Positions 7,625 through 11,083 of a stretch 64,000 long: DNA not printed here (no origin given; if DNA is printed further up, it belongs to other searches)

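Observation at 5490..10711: Shared 6-Cys module in the 728-aa and 1052-aa proteins, tandemly duplicated in the latter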

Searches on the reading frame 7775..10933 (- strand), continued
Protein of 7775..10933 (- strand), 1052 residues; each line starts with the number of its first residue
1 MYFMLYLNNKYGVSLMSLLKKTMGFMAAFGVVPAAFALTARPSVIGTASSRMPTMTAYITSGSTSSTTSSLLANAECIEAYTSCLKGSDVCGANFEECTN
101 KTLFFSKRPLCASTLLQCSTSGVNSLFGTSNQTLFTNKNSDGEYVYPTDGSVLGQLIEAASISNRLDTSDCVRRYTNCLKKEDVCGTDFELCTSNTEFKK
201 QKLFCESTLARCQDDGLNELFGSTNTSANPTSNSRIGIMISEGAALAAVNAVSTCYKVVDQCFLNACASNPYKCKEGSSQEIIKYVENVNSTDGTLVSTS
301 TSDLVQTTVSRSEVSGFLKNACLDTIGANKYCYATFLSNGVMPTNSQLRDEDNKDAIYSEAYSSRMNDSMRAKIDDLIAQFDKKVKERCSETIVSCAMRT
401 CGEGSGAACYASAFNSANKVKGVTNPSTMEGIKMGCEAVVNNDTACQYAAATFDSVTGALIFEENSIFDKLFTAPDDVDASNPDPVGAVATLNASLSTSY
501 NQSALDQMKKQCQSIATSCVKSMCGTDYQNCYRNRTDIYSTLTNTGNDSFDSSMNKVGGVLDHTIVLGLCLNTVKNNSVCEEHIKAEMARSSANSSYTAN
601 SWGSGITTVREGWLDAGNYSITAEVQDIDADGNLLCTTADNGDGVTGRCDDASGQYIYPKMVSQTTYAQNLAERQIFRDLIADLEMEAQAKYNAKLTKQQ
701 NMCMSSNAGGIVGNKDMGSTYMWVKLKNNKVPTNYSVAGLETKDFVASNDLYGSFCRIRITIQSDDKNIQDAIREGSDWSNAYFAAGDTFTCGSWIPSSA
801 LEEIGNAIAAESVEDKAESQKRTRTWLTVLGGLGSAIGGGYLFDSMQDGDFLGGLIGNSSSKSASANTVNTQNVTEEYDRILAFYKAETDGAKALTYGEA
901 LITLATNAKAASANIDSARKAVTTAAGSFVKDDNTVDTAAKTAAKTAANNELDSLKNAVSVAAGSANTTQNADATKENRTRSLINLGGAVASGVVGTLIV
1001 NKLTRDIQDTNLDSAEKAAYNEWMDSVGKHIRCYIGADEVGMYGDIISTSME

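Call 56: find_related_loci(query=A1, collection=genome_contigs, flank=8000)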
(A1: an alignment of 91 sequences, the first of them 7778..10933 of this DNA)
Query A1 (1052 aa) in genome_contigs; peptide patterns used: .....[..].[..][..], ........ (x = any residue, [..] = any of these).
253 stretches matched a pattern; 216 encode a relative of the query (tblastn E <= 1e-3); the best 80 are kept; 80 distinct loci.
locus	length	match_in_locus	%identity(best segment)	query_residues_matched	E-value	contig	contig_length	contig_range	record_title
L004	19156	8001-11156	99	1-1052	0e+0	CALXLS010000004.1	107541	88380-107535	MAG: uncultured Alphaproteobacteria bacterium isolate BRZ_DL__bin85 genome assembly, contig: BRZ_DL__NODE_269_length_107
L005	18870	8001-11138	76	3-1052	0e+0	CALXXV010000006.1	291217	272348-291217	MAG: uncultured Alphaproteobacteria bacterium isolate E08__bin46 genome assembly, contig: E08__k127_1716458, whole genom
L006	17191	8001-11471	78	3-1052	0e+0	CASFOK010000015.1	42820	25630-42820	uncultured proteobacterium isolate SI.B28.metabat-bins.76 genome assembly, contig: SI.B28.metabat-bins.76.fa_k141_344228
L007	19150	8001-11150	73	3-1052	0e+0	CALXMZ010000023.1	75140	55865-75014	MAG: uncultured Alphaproteobacteria bacterium isolate E02__bin298 genome assembly, contig: E02__k127_4566882, whole geno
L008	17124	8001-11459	77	3-1052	0e+0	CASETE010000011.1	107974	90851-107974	uncultured proteobacterium isolate SI.O98.metabat-bins.90 genome assembly, contig: SI.O98.metabat-bins.90.fa_k141_226981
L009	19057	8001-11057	61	16-1052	0e+0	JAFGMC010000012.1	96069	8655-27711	MAG: Alphaproteobacteria bacterium isolate Zod_Metabat.441 k87_10241782, whole genome shotgun sequence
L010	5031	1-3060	59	29-1052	0e+0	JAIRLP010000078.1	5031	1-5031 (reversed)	MAG: Rickettsiales bacterium isolate Cc175_bin55 k119_1689855, whole genome shotgun sequence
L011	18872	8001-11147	59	4-1052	0e+0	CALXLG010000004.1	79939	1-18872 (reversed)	MAG: uncultured Alphaproteobacteria bacterium isolate BRZ_FN__bin24 genome assembly, contig: BRZ_FN__NODE_301_length_799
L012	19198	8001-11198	55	1-1052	0e+0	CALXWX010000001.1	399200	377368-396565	MAG: uncultured Alphaproteobacteria bacterium isolate BRZ_EC__bin9 genome assembly, contig: BRZ_EC__NODE_9_length_399200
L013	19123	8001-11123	55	9-1052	0e+0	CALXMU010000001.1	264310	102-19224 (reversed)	MAG: uncultured Alphaproteobacteria bacterium isolate BRZ_MD__bin57 genome assembly, contig: BRZ_MD__NODE_31_length_2643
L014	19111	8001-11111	55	1-1052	0e+0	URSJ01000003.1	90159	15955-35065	uncultured Rickettsiales bacterium isolate UMGS1304 genome assembly, contig: NODE_34_length_90159_cov_7.86945, whole gen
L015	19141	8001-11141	55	3-1052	0e+0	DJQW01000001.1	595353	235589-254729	MAG TPA_asm: Alphaproteobacteria bacterium UBA6376 UBA6376_contig_193, whole genome shotgun sequence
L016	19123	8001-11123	55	1-1052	0e+0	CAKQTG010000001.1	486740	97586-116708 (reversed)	MAG: uncultured Alphaproteobacteria bacterium isolate REFINED_METABAT215_TOP10_CONTIGS_1500_ASSEMBLY_K77_MERGED__Hadza_M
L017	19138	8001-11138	53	9-1052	0e+0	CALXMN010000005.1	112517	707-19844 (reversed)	MAG: uncultured Alphaproteobacteria bacterium isolate BRZ_KQ__bin82 genome assembly, contig: BRZ_KQ__NODE_318_length_112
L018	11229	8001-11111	55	2-1052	0e+0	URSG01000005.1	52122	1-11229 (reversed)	uncultured Rickettsiales bacterium isolate UMGS1303 genome assembly, contig: NODE_58_length_52122_cov_6.336586, whole ge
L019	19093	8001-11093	55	12-1052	0e+0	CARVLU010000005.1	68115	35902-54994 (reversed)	MAG TPA_asm: uncultured Alphaproteobacteria bacterium isolate MGBC118324 genome assembly, contig: MGBC118324.5, whole ge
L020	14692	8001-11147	62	3-1052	0e+0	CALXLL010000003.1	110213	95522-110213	MAG: uncultured Alphaproteobacteria bacterium isolate BRZ_E__bin176 genome assembly, contig: BRZ_E__NODE_254_length_1102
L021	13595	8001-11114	55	2-1052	0e+0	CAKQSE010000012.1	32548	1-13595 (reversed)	MAG: uncultured Alphaproteobacteria bacterium isolate REFINED_METABAT215_TOP10_CONTIGS_1500_ASSEMBLY_K77_MERGED__Hadza_M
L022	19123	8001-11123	54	9-1052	0e+0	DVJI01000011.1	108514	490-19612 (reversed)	MAG TPA_asm: Candidatus Enterousia intestinigallinarum isolate ChiGjej3B3-5194 ChiGjej3B3M5__C552858_L108514_SRR6323341,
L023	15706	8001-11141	54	3-1052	0e+0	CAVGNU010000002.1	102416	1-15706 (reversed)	Bacteroides fragilis isolate H07647-L1_cleanbin_000047 genome assembly, contig: Spades_H07647-L1_contig_71, whole genome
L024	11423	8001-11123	55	1-1052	0e+0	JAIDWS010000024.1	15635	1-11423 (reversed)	MAG: Alphaproteobacteria bacterium isolate SC0372_S2_6 SC0372_S2_6_contig_24, whole genome shotgun sequence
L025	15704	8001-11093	54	16-1052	0e+0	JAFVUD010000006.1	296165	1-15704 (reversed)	MAG: Alphaproteobacteria bacterium isolate RGIG5397 Sheep_Colon-3__c938145, whole genome shotgun sequence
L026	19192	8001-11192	52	3-1052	0e+0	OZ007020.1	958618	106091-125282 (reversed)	MAG: uncultured Alphaproteobacteria bacterium isolate 6730_HET_VAC_contig_11916_metaflye_circ MAG genome assembly, chrom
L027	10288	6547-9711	53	3-1052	0e+0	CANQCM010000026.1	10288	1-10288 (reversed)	MAG: uncultured Alphaproteobacteria bacterium isolate Lapin-005__bin117 genome assembly, contig: Lapin-005__NODE_8985_le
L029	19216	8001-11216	53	9-1052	0e+0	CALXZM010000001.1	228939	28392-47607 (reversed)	MAG: uncultured Alphaproteobacteria bacterium isolate BRZ_LB__bin18 genome assembly, contig: BRZ_LB__NODE_32_length_2289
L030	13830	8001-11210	53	3-1052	0e+0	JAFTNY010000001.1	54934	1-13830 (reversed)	MAG: Alphaproteobacteria bacterium isolate RGIG3991 Roe_deer_Cecum-4__c11458, whole genome shotgun sequence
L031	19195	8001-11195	53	10-1052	0e+0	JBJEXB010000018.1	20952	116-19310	MAG: Candidatus Enterousia sp. isolate SARD02_bin.047 NODE_1504_length_20952_cov_6.644207, whole genome shotgun sequence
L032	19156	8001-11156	52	1-1052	0e+0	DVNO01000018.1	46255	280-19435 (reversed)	MAG TPA_asm: Candidatus Enterousia avicola isolate CHK136-897 CHK136__C104456_L46255_ERR2241905, whole genome shotgun se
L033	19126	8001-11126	53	3-1052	0e+0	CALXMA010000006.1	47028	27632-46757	MAG: uncultured Alphaproteobacteria bacterium isolate BRZ_IT__bin13 genome assembly, contig: BRZ_IT__NODE_713_length_470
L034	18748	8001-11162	53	3-1052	0e+0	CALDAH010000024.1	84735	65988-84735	MAG TPA_asm: uncultured Alphaproteobacteria bacterium isolate SRR4116664_bin.35_CONCOCT_v1.1_MAG genome assembly, contig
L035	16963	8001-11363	51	3-1052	0e+0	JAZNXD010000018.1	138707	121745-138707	MAG: Candidatus Enterousia sp. isolate T1900044780_TS20190246.MAGScoT_cleanbin_000045 SGB_2551_k141_3113111, whole genom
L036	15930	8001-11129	53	4-1052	0e+0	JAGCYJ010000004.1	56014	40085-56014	MAG: Alphaproteobacteria bacterium isolate RGIG10235 Yak_Rumen-5__c1180006, whole genome shotgun sequence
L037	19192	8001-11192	52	9-1052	0e+0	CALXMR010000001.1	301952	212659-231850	MAG: uncultured Alphaproteobacteria bacterium isolate BRZ_MA__bin39 genome assembly, contig: BRZ_MA__NODE_16_length_3019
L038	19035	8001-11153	53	1-1052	0e+0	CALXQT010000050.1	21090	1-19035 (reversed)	MAG: uncultured Alphaproteobacteria bacterium isolate E20__bin73 genome assembly, contig: E20__k127_4621757, whole genom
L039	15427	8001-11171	52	16-1052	0e+0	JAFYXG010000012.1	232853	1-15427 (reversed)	MAG: Alphaproteobacteria bacterium isolate RGIG7505 Water_buffalos_Colon.Co__c1672322, whole genome shotgun sequence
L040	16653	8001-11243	51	3-1052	0e+0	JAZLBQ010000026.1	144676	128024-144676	MAG: Candidatus Enterousia sp. isolate T1900045063_TC20190056.MAGScoT_cleanbin_000013 SGB_4572_k141_2220103, whole genom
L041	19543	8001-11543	56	1-1052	0e+0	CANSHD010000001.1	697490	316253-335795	MAG TPA_asm: uncultured Alphaproteobacteria bacterium isolate SRR15730559_bin.33_metawrap_v1.3_MAG genome assembly, cont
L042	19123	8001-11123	52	3-1052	0e+0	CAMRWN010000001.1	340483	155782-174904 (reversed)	MAG TPA_asm: uncultured Alphaproteobacteria bacterium isolate SRR13573576_bin.40_metawrap_v1.3_MAG genome assembly, cont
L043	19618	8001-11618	58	1-1052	0e+0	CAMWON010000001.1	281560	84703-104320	MAG TPA_asm: uncultured Alphaproteobacteria bacterium isolate SRR14411251_bin.18_metawrap_v1.3_MAG genome assembly, cont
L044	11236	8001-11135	51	3-1052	0e+0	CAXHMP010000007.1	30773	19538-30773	MAG: uncultured Alphaproteobacteria bacterium isolate ena-SAMPLE-TAB-22-03-2024-10:43:23:853-115553 genome assembly, con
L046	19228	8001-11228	51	3-1052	0e+0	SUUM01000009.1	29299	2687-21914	MAG: Alphaproteobacteria bacterium isolate SIG46 NODE_8237_length_29299_cov_7.203209, whole genome shotgun sequence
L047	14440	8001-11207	51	1-1052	0e+0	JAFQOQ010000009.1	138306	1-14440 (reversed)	MAG: Alphaproteobacteria bacterium isolate RGIG2010 Goat_Colon-1__c162728, whole genome shotgun sequence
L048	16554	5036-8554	58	1-1052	0e+0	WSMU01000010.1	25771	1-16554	MAG: Alphaproteobacteria bacterium isolate RACS_032 NODE_535_length_25771_cov_5.946797, whole genome shotgun sequence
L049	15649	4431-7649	50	16-1052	0e+0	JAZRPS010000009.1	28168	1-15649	MAG: Candidatus Enterousia sp. isolate T1900045373_YK20190063.MAGScoT_cleanbin_000025 SGB_6863_k141_2510192, whole genom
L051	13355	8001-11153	50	3-1052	0e+0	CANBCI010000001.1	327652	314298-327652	MAG TPA_asm: uncultured Alphaproteobacteria bacterium isolate SRR15322610_bin.17_metawrap_v1.3_MAG genome assembly, cont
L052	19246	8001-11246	48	3-1052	0e+0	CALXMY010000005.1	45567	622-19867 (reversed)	MAG: uncultured Alphaproteobacteria bacterium isolate BRZ_RP__bin67 genome assembly, contig: BRZ_RP__NODE_1035_length_45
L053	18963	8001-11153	53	3-1052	0e+0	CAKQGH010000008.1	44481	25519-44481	MAG: uncultured Alphaproteobacteria bacterium isolate REFINED_METABAT215_TOP10_CONTIGS_1500_ASSEMBLY_K77_MERGED__Hadza_M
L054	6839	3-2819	54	77-1052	0e+0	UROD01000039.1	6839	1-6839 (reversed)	uncultured Rickettsiales bacterium isolate UMGS1180 genome assembly, contig: NODE_2602_length_6839_cov_2.294664, whole g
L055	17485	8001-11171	50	3-1052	0e+0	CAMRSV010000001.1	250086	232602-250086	MAG TPA_asm: uncultured Alphaproteobacteria bacterium isolate SRR13573580_bin.22_metawrap_v1.3_MAG genome assembly, cont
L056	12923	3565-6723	48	9-1052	0e+0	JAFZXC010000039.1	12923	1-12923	MAG: Alphaproteobacteria bacterium isolate RGIG8177 Water_buffalos_Rumen-3__c1886333, whole genome shotgun sequence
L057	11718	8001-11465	57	3-1052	0e+0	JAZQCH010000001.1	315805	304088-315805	MAG: Candidatus Enterousia sp. isolate T1900044638_TS20190104.MAGScoT_cleanbin_000052 SGB_1211_k141_257354, whole genome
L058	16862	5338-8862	57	3-1052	0e+0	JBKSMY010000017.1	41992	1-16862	MAG: Alphaproteobacteria bacterium isolate KS320-82 k141_2210010, whole genome shotgun sequence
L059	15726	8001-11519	56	3-1052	0e+0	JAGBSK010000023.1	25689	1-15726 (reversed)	MAG: Alphaproteobacteria bacterium isolate RGIG9404 Yak_Cecum-1__c444568, whole genome shotgun sequence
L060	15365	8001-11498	57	4-1052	0e+0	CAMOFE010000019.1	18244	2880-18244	MAG: uncultured Alphaproteobacteria bacterium isolate SRR873606_bin.99_metaWRAP_v1.3_MAG genome assembly, contig: NODE_5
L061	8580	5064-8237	52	16-1052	0e+0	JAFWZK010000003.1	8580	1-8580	MAG: Alphaproteobacteria bacterium isolate RGIG6210 Sheep_Rectum-2__c78348, whole genome shotgun sequence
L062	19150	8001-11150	51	3-1052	0e+0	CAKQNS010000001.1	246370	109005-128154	MAG: uncultured Alphaproteobacteria bacterium isolate REFINED_METABAT215_TOP10_CONTIGS_1500_ASSEMBLY_K77_MERGED__Hadza_M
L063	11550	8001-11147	49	16-1052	0e+0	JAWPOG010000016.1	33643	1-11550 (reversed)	MAG: Alphaproteobacteria bacterium isolate KV104-158 k141_1082004, whole genome shotgun sequence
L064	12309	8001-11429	56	16-1052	0e+0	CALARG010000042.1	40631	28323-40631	MAG TPA_asm: uncultured Alphaproteobacteria bacterium isolate SRR6425825_bin.15_CONCOCT_v1.1_MAG genome assembly, contig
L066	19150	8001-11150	53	9-1052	0e+0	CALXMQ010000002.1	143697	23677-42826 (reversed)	MAG: uncultured Alphaproteobacteria bacterium isolate BRZ_KT__bin2 genome assembly, contig: BRZ_KT__NODE_36_length_14369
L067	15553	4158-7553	55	3-1052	0e+0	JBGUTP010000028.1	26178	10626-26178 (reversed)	MAG: Candidatus Enterousia sp. isolate fecal_MAG_67 fecal_MAG_67_contig_0028, whole genome shotgun sequence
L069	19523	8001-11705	53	3-1052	0e+0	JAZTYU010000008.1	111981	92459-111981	MAG: Candidatus Enterousia sp. isolate T1900045325_YK20190014.MAGScoT_cleanbin_000039 SGB_6437_k141_2782097, whole genom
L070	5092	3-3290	59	43-1052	0e+0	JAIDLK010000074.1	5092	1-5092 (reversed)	MAG: Alphaproteobacteria bacterium isolate SC0338_S5_7 SC0338_S5_7_contig_74, whole genome shotgun sequence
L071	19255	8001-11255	47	16-1052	0e+0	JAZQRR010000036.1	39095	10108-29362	MAG: Candidatus Enterousia sp. isolate T1900045224_TC20190220.MAGScoT_cleanbin_000015 SGB_5385_k141_3663932, whole genom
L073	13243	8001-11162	47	3-1052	0e+0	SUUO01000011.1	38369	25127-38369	MAG: Alphaproteobacteria bacterium isolate SIG48 NODE_5729_length_38369_cov_2.163721, whole genome shotgun sequence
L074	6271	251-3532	45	16-1052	0e+0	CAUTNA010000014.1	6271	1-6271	MAG TPA_asm: uncultured Alphaproteobacteria bacterium isolate ERR10228856_bin.23_MetaWRAP_v1.3_MAG genome assembly, cont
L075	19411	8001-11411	52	16-1052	0e+0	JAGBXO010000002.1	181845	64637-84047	MAG: Alphaproteobacteria bacterium isolate RGIG9538 Yak_Colon-2__c86983, whole genome shotgun sequence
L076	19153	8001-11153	47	3-1052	0e+0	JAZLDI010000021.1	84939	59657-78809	MAG: Candidatus Enterousia sp. isolate T1900045038_TC20190031.MAGScoT_cleanbin_000032 SGB_4470_k141_196089, whole genome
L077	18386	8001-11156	52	16-1052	0e+0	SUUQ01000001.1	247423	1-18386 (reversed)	MAG: Alphaproteobacteria bacterium isolate SIG50 NODE_553_length_247423_cov_7.004432, whole genome shotgun sequence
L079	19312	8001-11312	49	9-1052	0e+0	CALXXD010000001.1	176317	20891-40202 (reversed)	MAG: uncultured Alphaproteobacteria bacterium isolate BRZ_AB__bin14 genome assembly, contig: BRZ_AB__NODE_60_length_1763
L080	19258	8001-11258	50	16-1052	0e+0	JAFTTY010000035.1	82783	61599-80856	MAG: Alphaproteobacteria bacterium isolate RGIG4147 Roe_deer_Colon-1__c717635, whole genome shotgun sequence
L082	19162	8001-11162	47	3-1052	0e+0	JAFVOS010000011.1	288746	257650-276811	MAG: Alphaproteobacteria bacterium isolate RGIG5256 Sheep_Colon-1__c743588, whole genome shotgun sequence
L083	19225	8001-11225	45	3-1052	0e+0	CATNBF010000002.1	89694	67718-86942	MAG TPA_asm: uncultured bacterium isolate MGG24397_1680015486 genome assembly, contig: SRR10593854_249, whole genome sho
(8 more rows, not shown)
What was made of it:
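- Enterousia (call 56).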

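Call 57: search_protein_representatives(alignment_id=A1)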
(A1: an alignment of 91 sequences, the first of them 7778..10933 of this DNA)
Query: 91 sequences, 1035 profile positions. Proteins with E-value up to 0.001 (for the whole library): 263; up to 1e-10: 231; up to 1e-30: 140. The best 150 are listed.
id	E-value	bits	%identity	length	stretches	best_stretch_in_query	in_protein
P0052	0.0e+00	1557.5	-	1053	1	1-1035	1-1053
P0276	0.0e+00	1497.9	-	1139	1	1-1035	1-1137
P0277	0.0e+00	1465.1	-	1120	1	1-1035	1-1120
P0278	0.0e+00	1372.9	-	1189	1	1-1034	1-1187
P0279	0.0e+00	1310.4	-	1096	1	1-1035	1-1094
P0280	0.0e+00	1239.1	-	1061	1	1-1034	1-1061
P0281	0.0e+00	1218.6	-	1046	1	1-1035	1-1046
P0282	0.0e+00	1213.4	-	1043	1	1-1035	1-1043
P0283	0.0e+00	1207.2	-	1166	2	1-1014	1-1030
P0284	0.0e+00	1206.1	-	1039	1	22-1035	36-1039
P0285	0.0e+00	1188.3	-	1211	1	2-1034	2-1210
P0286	0.0e+00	1180.4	-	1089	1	29-1035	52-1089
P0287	0.0e+00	1146.7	-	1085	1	20-1035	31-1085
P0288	0.0e+00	1133.6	-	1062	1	1-1035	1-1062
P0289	0.0e+00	1128.6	-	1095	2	1-403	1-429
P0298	0.0e+00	1072.3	-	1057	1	1-1033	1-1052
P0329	2.6e-134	466.1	-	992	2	211-1035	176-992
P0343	1.8e-104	367.4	-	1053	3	217-1022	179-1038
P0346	4.9e-99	349.3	-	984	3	215-1032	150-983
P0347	1.2e-98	348.1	-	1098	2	217-1032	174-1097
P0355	1.1e-87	311.8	-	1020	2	221-1031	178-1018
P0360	2.4e-84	300.7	-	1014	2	207-1030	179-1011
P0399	2.0e-40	155.3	-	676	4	294-637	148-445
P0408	1.3e-32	129.4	-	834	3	142-433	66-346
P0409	3.5e-32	128.0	-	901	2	159-527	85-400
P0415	1.7e-30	122.4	-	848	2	150-521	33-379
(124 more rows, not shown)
